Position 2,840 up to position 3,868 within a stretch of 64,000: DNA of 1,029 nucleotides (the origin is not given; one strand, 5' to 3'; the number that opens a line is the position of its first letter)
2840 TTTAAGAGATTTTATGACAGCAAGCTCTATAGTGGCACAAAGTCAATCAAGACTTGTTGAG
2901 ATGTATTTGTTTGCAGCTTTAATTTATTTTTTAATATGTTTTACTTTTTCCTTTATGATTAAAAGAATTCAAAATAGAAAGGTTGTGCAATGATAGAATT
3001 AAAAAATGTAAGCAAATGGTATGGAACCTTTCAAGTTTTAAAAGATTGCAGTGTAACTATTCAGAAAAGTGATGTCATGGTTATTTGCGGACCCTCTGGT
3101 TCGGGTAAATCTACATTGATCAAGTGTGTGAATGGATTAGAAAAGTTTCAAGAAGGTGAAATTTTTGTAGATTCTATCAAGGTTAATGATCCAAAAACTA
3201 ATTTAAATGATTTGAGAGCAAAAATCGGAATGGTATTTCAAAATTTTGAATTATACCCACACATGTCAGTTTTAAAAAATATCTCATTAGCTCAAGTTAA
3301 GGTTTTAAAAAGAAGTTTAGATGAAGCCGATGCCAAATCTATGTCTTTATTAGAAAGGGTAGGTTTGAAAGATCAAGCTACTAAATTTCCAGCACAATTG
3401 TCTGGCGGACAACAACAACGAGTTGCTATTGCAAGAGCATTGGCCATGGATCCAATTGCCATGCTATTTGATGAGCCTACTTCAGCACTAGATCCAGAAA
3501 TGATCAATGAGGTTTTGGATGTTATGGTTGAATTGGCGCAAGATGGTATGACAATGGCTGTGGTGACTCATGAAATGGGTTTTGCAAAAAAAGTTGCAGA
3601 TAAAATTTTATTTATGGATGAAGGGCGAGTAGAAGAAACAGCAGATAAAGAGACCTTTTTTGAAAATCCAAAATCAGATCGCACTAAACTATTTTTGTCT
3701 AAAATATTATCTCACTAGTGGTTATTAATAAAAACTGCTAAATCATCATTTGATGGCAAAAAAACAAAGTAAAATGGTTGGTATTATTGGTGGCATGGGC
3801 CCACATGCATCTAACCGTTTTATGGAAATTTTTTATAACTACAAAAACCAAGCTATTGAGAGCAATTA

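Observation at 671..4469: GltIJKL-type importer coupled to an aspartate racemase: candidate D-aspartate/D-glutamate scavenging system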

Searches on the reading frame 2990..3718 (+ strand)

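Call 3: search_protein_families(library=pfam, proteins=[window:2990-3718:+])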
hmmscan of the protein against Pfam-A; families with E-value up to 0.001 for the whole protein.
window:2990-3718:+ (242 aa): 12 families
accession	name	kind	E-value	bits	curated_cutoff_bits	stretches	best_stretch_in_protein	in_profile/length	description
PF00005.33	ABC_tran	-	3e-35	122.3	25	1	17-165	1-137/137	ABC transporter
PF13304.12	AAA_21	-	1.4e-09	38.9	27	1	134-186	235-290/304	AAA domain, putative AbiEii toxin, Type IV TA system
PF02463.25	SMC_N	-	2.3e-08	34.2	40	1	21-206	17-208/220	RecF/RecN/SMC N terminal domain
PF13175.12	AAA_15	-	3.3e-07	30.7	32.1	1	14-88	11-88/374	AAA ATPase domain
PF03215.21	Rad17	-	3e-06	27.7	23.8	1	16-123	34-140/186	Rad17 P-loop domain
PF13555.12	AAA_29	-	3.8e-05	23.8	27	1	13-44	11-39/61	P-loop containing region of AAA domain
PF25201.1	nSTAND6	-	9.5e-05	22.9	27.7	1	11-90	2-78/148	Novel STAND NTPase 6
PF09818.15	ABC_ATPase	-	9.7e-05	21.9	23.2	0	135-219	156-256/283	P-loop domain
PF01637.24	ATPase_2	-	0.00014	22.1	33.2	1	26-70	19-64/225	ATPase domain predominantly from Archaea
PF13401.12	AAA_22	-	0.00024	21.9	27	1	28-84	6-59/130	AAA domain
PF13476.12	AAA_23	-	0.00028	22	27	1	18-47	11-39/201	AAA domain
PF03193.22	RsgA_GTPase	-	0.0004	20.7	30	1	25-58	105-137/174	RsgA GTPase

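Call 4: search_protein_families(library=ncbifam, proteins=[window:2990-3718:+])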
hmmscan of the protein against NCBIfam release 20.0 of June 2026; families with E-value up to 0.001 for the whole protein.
window:2990-3718:+ (242 aa): 193 families (the best 25 are shown)
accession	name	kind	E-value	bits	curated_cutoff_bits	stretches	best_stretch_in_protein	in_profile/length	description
NF007027.0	PRK09493.1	equivalog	2e-93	312.2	379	1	1-238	1-238/240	glutamine ABC transporter ATP-binding protein GlnQ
TIGR03005.1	ectoine_ehuA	equivalog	2.2e-81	272.8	345.4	1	2-240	1-251/252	ectoine/hydroxyectoine ABC transporter ATP-binding protein EhuA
NF008428.0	PRK11264.1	equivalog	4.9e-78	261.8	406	1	1-241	3-249/250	L-cystine ABC transporter ATP-binding protein TcyN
NF007908.0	PRK10619.1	equivalog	8.2e-74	248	466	1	4-238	8-254/257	histidine ABC transporter ATP-binding protein HisP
NF008338.0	PRK11124.1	equivalog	1.2e-72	244.3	369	1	2-237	3-241/242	arginine ABC transporter ATP-binding protein ArtP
TIGR00972.1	3a0107s01c2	equivalog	9.1e-69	231.5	343.2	1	2-238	2-245/248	phosphate ABC transporter ATP-binding protein PstB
TIGR03265.1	PhnT2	equivalog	1.1e-56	192.5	457.7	1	2-230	5-229/353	putative 2-aminoethylphosphonate ABC transporter ATP-binding protein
TIGR02315.1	ABC_phnC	equivalog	3.1e-56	190.5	266.1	1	1-214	1-224/243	phosphonate ABC transporter ATP-binding protein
TIGR02673.1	FtsE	equivalog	2.5e-55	187.5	264.85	1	1-213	1-214/214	cell division ATP-binding protein FtsE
TIGR00968.1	3a0106s01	subfamily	7.9e-55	186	342.75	1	2-236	1-231/237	sulfate ABC transporter ATP-binding protein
TIGR02314.1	ABC_MetN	equivalog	3.8e-52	177.4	499.7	1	1-238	1-243/343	methionine ABC transporter ATP-binding protein MetN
TIGR02982.1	heterocyst_DevA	subfamily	6.3e-52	176.3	295.8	1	2-214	2-219/220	ABC exporter ATP-binding subunit, DevA family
TIGR01186.1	proV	subfamily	7.5e-52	176.6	326.6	1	12-238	4-232/363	betaine/proline/choline family ABC transporter ATP-binding protein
TIGR04521.1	ECF_ATPase_2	equivalog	1.3e-51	175.4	330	1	2-228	1-237/279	energy-coupling factor transporter ATPase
NF008105.0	PRK10851.1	equivalog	3.9e-51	173.9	502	1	2-237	3-238/362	sulfate/thiosulfate ABC transporter ATP-binding protein CysA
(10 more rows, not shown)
